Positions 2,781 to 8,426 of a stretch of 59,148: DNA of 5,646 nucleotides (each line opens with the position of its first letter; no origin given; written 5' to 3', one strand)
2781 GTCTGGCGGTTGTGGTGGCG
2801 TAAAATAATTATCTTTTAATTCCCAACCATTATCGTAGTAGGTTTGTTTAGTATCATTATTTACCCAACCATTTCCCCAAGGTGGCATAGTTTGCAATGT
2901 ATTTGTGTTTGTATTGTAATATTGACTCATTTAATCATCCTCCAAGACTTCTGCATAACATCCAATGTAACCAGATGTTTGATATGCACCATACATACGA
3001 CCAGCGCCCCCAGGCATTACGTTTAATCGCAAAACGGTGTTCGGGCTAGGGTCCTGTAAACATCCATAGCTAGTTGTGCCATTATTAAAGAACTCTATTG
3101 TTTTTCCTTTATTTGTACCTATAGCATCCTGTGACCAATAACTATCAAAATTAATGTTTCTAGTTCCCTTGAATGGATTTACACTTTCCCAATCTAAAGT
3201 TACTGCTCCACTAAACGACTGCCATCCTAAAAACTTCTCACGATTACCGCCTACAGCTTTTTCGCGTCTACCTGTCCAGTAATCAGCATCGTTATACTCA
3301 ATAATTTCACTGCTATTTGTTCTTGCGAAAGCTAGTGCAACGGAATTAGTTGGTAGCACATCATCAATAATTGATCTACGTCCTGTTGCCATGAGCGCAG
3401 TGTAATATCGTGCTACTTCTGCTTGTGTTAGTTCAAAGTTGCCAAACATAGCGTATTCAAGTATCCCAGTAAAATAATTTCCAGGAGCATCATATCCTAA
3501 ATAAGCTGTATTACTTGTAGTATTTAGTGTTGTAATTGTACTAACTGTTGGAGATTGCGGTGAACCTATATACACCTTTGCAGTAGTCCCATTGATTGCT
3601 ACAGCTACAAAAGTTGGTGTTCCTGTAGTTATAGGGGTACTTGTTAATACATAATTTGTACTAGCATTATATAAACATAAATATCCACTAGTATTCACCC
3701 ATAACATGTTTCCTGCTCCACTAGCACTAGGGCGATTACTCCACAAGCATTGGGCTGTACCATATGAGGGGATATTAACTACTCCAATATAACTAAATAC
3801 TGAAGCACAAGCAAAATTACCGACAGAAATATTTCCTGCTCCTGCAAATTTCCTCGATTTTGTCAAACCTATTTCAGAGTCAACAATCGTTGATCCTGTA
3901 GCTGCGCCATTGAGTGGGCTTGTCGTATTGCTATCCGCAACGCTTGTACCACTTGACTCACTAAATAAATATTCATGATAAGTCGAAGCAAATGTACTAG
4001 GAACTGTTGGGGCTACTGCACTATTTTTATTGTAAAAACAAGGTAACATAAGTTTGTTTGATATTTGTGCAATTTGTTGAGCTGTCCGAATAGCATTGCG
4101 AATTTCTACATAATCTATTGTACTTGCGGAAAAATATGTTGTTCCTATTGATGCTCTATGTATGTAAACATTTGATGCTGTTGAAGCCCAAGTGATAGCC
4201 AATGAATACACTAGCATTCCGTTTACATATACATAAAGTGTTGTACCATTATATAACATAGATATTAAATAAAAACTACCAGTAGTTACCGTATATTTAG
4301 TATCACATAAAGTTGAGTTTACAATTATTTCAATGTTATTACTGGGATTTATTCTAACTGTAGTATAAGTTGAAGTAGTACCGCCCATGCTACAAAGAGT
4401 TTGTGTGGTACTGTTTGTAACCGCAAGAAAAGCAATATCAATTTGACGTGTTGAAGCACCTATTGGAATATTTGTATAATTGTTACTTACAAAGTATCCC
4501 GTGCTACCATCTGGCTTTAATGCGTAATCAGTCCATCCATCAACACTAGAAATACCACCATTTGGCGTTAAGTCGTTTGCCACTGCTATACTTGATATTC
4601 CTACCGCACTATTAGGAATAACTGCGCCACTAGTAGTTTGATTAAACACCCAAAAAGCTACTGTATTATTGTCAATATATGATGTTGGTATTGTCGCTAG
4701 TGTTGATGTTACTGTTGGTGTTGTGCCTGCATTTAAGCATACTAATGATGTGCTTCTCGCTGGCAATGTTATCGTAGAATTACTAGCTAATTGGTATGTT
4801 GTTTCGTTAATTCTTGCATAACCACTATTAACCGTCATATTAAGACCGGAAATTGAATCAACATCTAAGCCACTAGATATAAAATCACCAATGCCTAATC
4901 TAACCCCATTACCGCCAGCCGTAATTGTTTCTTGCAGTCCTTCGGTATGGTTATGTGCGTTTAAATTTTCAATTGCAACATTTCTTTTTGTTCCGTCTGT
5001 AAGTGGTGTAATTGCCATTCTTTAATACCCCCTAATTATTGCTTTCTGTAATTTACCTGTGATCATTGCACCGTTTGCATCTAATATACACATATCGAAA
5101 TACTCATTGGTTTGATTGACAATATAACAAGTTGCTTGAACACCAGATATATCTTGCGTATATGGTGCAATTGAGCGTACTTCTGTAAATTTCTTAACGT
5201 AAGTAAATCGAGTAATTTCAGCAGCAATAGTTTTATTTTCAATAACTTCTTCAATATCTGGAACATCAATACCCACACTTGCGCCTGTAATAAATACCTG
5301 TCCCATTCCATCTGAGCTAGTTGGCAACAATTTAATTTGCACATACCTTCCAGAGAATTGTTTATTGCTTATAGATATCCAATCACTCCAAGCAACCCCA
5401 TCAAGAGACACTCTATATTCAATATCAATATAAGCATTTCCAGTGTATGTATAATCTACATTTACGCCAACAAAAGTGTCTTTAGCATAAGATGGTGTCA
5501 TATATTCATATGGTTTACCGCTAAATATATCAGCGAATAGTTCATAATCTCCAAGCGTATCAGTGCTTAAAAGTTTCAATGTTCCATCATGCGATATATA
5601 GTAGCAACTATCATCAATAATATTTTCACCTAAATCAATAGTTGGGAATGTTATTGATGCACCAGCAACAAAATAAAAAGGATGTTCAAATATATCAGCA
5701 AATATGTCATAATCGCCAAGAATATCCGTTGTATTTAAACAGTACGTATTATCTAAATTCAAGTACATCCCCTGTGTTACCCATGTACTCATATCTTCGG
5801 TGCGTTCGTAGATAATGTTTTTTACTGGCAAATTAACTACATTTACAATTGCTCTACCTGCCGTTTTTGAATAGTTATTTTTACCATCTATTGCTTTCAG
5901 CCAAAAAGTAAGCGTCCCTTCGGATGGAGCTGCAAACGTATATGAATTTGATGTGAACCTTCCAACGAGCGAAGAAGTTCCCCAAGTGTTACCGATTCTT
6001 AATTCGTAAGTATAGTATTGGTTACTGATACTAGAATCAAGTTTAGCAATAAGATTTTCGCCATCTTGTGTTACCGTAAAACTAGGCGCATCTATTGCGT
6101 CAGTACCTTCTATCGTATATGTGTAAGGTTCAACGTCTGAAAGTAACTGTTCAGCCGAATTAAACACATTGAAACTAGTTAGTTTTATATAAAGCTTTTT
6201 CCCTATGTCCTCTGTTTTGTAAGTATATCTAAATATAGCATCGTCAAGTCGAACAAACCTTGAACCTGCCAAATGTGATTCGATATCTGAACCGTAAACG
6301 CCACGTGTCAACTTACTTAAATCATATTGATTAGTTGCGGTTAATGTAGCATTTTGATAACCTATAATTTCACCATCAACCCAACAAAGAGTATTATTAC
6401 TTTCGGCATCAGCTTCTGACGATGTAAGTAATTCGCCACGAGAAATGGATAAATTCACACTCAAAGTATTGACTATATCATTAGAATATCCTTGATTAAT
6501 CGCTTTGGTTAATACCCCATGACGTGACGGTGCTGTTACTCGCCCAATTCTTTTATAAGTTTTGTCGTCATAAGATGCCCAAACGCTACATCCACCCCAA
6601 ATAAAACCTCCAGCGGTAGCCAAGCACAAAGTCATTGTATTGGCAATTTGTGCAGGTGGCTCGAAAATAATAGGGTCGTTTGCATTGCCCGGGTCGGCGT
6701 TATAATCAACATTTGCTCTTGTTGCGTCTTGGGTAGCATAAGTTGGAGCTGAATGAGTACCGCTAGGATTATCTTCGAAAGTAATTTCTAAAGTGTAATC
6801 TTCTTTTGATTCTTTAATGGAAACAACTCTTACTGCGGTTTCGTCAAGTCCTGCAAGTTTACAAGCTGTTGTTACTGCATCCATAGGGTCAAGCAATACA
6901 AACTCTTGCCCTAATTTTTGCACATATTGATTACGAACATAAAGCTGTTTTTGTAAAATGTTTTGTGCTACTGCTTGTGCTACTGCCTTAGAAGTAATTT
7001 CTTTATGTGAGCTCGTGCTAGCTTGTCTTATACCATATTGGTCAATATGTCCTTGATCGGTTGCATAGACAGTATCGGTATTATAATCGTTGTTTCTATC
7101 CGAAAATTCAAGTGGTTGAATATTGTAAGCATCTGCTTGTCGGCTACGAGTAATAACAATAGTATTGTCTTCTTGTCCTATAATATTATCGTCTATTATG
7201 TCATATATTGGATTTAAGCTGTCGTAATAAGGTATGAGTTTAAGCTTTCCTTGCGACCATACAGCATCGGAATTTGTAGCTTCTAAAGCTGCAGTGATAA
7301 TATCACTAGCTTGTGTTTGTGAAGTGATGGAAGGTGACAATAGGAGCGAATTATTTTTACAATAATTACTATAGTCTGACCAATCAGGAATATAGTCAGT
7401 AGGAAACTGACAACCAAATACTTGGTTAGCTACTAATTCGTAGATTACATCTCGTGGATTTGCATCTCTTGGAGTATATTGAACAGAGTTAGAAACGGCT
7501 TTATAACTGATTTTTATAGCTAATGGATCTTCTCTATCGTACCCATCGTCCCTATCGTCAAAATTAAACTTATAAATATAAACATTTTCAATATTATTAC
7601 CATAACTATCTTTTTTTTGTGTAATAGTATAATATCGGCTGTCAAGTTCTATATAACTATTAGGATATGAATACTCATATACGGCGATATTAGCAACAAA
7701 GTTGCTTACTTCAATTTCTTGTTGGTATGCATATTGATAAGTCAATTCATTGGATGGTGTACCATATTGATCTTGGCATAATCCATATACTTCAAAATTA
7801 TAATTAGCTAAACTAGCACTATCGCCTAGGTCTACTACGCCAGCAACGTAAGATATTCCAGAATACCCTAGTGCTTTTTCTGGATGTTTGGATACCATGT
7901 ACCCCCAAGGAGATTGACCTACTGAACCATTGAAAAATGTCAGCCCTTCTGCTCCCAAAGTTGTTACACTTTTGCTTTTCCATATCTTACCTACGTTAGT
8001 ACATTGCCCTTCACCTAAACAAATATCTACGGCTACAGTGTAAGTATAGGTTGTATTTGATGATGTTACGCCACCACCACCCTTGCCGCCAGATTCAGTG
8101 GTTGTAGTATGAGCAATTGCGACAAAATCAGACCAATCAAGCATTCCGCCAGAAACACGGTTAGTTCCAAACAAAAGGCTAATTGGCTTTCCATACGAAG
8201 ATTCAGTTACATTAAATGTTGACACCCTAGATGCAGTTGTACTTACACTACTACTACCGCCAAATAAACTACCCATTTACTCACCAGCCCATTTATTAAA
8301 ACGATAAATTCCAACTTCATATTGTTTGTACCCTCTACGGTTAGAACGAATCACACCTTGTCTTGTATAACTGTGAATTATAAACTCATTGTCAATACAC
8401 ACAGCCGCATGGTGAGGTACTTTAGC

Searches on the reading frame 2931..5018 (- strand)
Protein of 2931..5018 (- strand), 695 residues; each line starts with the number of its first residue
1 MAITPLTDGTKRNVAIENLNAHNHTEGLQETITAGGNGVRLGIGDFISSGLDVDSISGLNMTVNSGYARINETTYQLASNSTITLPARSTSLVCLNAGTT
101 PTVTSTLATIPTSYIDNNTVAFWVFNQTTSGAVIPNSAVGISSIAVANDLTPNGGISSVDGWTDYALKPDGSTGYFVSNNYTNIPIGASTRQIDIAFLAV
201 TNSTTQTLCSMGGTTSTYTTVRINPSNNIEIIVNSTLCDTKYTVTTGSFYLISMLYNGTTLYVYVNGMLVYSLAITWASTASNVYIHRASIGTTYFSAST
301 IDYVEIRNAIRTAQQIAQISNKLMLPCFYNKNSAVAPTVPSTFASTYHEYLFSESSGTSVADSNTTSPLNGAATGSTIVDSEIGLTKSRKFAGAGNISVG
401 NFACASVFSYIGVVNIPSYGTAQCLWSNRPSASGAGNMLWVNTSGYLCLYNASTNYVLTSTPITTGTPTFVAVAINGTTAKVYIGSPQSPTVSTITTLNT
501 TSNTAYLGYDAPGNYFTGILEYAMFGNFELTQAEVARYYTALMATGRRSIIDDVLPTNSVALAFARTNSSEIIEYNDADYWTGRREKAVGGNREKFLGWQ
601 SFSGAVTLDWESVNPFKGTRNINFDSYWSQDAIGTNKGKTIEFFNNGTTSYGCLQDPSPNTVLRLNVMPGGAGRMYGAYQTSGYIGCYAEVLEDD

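Call 64: search_protein_families(library=pfam, proteins=[window:2931-5018:-], max_evalue=0.001)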
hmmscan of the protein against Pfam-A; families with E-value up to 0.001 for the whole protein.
window:2931-5018:- (695 aa): 1 family
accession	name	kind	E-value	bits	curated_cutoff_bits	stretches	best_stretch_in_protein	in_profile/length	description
PF13385.13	Laminin_G_3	-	1.8e-16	61.1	27.6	2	202-317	29-151/151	Concanavalin A-like lectin/glucanases superfamily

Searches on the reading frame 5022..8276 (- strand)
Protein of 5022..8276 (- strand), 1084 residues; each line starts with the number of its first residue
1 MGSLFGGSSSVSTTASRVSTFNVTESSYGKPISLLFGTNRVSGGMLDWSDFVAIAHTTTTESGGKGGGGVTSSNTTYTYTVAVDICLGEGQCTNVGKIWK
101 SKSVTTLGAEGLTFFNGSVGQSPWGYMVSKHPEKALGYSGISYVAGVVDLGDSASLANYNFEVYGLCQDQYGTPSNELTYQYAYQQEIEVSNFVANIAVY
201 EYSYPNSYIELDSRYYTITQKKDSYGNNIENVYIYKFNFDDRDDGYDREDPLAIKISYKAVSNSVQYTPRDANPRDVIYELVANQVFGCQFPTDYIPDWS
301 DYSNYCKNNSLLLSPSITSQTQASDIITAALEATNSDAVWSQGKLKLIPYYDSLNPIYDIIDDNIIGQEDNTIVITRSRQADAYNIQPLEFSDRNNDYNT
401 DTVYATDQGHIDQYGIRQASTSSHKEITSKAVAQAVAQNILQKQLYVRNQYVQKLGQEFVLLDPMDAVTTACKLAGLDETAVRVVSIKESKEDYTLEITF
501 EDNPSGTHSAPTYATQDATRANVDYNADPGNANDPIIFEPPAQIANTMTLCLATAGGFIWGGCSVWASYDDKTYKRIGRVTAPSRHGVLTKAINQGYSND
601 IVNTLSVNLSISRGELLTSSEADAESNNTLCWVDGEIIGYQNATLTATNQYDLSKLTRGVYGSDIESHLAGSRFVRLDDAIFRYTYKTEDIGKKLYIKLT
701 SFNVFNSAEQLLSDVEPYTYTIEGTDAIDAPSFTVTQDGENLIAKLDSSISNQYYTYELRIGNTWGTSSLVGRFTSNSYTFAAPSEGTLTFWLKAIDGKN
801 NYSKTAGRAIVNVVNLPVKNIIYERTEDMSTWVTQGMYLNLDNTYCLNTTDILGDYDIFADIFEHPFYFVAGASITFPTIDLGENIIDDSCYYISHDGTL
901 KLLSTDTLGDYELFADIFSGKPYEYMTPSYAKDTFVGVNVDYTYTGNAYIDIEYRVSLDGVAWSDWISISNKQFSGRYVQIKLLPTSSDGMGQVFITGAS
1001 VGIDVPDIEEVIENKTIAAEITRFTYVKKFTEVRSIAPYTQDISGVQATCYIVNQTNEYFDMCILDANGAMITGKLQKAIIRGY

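Call 64: search_protein_families(library=pfam, proteins=[window:5022-8276:-], max_evalue=0.001)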
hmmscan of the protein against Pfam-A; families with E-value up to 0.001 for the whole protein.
window:5022-8276:- (1084 aa): 2 families
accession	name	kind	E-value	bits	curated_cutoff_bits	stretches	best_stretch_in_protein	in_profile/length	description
PF13550.12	Phage-tail_3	-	2.5e-27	96.2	23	1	318-488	1-163/164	Putative phage tail protein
PF23666.2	Rcc01698_C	-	4.6e-15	56.2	27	1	585-675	2-98/98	Rcc01698-like, C-terminal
